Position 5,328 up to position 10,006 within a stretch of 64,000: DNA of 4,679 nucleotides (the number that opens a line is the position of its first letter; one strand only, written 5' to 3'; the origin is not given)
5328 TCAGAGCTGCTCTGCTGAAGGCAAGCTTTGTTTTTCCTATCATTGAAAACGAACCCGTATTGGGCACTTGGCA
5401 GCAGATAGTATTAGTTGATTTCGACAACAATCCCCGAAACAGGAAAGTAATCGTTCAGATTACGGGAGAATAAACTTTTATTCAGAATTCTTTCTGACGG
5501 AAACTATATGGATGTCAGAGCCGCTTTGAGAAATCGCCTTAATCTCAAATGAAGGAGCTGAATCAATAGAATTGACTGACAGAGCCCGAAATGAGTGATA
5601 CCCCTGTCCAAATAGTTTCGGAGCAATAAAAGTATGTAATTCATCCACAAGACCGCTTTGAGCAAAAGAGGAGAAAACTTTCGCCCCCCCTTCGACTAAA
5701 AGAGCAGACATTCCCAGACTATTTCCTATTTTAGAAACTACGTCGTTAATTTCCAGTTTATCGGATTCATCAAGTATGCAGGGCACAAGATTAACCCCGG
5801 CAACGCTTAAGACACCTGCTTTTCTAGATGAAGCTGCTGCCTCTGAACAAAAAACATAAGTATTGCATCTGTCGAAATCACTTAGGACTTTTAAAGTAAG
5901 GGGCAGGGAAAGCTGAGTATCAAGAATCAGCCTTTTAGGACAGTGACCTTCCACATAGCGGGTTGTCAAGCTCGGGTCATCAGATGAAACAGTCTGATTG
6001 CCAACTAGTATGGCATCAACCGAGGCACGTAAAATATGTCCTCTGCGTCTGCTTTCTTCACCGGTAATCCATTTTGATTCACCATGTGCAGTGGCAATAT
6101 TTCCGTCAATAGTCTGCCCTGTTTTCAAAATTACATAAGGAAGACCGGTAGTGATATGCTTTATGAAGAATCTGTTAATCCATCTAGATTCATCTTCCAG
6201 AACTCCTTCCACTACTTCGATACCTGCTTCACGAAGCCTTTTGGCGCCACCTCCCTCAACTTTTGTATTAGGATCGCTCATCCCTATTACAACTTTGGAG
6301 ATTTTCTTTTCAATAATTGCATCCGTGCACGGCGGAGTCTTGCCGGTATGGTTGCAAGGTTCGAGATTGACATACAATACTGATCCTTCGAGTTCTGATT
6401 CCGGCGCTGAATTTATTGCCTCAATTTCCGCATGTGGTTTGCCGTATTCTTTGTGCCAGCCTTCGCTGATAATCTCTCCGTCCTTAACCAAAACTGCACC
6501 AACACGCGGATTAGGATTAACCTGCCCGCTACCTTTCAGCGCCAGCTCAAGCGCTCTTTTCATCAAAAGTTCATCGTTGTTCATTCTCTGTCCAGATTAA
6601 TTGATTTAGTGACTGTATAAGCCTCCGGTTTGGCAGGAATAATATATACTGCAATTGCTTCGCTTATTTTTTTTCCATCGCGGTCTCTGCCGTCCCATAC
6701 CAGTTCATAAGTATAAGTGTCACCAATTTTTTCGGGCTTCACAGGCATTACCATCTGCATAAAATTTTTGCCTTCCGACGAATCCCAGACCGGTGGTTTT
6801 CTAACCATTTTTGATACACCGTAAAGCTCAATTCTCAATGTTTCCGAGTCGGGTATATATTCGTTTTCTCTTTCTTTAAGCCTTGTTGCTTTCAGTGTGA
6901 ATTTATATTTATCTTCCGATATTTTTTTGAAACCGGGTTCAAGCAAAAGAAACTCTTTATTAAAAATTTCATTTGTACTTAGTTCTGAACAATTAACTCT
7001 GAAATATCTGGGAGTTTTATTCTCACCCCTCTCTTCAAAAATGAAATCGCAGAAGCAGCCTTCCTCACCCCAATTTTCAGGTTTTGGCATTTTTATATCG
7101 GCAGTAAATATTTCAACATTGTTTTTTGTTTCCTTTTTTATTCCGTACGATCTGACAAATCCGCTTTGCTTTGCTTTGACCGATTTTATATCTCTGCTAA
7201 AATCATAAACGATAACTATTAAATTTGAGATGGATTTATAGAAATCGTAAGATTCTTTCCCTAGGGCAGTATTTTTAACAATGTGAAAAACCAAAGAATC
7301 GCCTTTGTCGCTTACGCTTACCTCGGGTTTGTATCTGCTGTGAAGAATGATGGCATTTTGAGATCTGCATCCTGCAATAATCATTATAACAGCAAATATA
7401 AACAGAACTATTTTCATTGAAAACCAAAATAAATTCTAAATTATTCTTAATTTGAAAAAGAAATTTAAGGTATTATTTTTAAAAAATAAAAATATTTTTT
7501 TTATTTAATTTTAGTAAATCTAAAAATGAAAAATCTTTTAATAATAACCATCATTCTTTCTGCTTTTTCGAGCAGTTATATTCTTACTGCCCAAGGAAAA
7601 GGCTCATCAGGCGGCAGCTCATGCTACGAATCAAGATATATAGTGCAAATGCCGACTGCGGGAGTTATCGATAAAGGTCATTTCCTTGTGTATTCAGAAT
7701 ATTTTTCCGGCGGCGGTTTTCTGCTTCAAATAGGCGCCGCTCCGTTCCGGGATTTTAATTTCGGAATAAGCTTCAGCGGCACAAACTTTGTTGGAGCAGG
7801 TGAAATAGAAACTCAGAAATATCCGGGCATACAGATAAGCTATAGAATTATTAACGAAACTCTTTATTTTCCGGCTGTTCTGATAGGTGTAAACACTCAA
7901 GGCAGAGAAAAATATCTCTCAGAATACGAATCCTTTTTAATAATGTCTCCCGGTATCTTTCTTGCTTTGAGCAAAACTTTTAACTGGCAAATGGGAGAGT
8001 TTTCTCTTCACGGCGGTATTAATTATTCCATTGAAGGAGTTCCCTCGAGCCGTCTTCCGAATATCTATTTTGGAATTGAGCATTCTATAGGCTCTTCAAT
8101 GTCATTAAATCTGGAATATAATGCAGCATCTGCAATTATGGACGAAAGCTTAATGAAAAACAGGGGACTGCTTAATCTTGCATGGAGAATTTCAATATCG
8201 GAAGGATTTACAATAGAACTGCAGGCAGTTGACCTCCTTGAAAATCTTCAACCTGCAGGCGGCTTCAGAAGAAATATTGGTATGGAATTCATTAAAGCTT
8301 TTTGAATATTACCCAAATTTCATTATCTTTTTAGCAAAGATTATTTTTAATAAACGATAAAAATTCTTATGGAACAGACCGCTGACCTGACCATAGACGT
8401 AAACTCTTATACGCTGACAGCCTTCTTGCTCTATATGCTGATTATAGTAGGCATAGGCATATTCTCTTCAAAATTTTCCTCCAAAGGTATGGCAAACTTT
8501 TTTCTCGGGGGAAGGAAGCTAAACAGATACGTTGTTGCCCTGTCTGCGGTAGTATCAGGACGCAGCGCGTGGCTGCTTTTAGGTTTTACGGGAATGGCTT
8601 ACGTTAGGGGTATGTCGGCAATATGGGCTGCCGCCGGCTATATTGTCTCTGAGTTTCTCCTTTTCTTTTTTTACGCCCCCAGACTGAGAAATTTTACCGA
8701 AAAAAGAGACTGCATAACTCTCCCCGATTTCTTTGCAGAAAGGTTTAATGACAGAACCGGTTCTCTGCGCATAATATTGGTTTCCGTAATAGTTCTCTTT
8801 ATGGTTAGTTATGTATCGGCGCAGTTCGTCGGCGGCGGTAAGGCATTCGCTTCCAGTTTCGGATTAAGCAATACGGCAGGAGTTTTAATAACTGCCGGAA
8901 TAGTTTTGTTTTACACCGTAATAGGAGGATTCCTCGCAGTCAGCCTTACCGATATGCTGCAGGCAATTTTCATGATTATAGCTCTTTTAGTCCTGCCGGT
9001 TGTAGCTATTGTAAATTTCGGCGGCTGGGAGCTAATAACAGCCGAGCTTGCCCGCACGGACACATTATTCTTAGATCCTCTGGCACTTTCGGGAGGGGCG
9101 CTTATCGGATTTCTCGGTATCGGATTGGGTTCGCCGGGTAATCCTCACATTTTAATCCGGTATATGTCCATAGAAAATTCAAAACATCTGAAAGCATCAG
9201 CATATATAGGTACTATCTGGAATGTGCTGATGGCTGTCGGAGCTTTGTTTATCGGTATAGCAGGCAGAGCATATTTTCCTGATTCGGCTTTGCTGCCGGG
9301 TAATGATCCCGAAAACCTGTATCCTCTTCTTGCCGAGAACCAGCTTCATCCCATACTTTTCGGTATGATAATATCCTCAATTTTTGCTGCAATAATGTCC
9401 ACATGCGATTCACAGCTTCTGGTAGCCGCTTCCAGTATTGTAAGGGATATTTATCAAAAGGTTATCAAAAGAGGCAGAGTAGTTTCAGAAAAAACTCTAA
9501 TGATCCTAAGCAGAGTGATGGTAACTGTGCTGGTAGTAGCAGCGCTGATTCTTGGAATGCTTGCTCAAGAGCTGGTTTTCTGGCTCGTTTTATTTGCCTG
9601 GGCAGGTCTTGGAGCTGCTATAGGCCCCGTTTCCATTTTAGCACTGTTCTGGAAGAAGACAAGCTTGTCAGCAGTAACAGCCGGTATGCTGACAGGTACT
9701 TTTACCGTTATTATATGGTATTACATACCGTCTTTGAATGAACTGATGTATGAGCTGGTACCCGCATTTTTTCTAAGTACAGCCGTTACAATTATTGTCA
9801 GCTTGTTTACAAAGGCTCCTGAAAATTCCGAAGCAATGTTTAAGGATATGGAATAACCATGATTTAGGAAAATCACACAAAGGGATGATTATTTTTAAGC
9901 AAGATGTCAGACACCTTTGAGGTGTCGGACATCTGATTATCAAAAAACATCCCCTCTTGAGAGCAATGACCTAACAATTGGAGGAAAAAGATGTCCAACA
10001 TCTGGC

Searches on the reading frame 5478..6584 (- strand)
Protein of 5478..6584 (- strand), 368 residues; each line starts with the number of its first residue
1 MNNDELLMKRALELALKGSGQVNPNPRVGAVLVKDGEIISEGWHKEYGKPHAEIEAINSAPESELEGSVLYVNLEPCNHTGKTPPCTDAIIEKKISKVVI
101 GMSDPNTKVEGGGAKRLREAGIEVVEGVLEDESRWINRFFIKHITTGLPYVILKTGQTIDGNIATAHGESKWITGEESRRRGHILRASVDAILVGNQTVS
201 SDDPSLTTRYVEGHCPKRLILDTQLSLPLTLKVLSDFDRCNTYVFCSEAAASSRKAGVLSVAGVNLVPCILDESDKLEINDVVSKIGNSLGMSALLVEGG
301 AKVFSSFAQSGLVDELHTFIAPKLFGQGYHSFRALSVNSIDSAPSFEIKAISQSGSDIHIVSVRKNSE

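Call 27: search_protein_families(library=pfam, proteins=[window:5478-6584:-], max_evalue=0.001)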
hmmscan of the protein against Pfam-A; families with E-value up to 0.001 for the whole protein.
window:5478-6584:- (368 aa): 4 families
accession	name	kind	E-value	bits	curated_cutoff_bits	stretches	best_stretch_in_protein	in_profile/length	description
PF01872.23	RibD_C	-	1.3e-42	146.3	24.1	1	149-359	1-196/197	RibD C-terminal domain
PF00383.29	dCMP_cyt_deam_1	-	2.7e-21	75.8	25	1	1-102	1-102/102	Cytidine and deoxycytidylate deaminase zinc-binding region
PF14437.12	MafB19-deam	-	4.4e-11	43.3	27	1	3-112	2-111/142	MafB19-like deaminase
PF18785.7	Inv-AAD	-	1.8e-08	34.8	26.5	1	29-126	1-116/129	Invertebrate-AID/APOBEC-deaminase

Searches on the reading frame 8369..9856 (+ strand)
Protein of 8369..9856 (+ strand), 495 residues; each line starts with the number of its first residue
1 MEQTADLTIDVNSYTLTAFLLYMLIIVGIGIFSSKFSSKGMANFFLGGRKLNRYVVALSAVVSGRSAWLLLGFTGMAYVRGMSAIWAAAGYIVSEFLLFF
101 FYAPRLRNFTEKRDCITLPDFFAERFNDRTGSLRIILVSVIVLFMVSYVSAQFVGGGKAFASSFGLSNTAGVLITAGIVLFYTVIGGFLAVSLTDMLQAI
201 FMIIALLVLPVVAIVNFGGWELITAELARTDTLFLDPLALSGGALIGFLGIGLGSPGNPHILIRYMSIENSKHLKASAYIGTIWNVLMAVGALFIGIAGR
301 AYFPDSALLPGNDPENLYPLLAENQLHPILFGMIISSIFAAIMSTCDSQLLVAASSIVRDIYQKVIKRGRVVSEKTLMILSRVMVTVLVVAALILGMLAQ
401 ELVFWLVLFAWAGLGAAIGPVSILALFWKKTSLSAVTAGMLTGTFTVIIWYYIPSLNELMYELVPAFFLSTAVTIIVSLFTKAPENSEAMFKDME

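Call 27: search_protein_families(library=pfam, proteins=[window:8369-9856:+], max_evalue=0.001)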
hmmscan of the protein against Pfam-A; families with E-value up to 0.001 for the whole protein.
window:8369-9856:+ (495 aa): 1 family
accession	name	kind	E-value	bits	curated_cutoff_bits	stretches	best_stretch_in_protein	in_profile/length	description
PF00474.23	SSF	-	2.9e-80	270.6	22.8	1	44-443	1-406/406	Sodium:solute symporter family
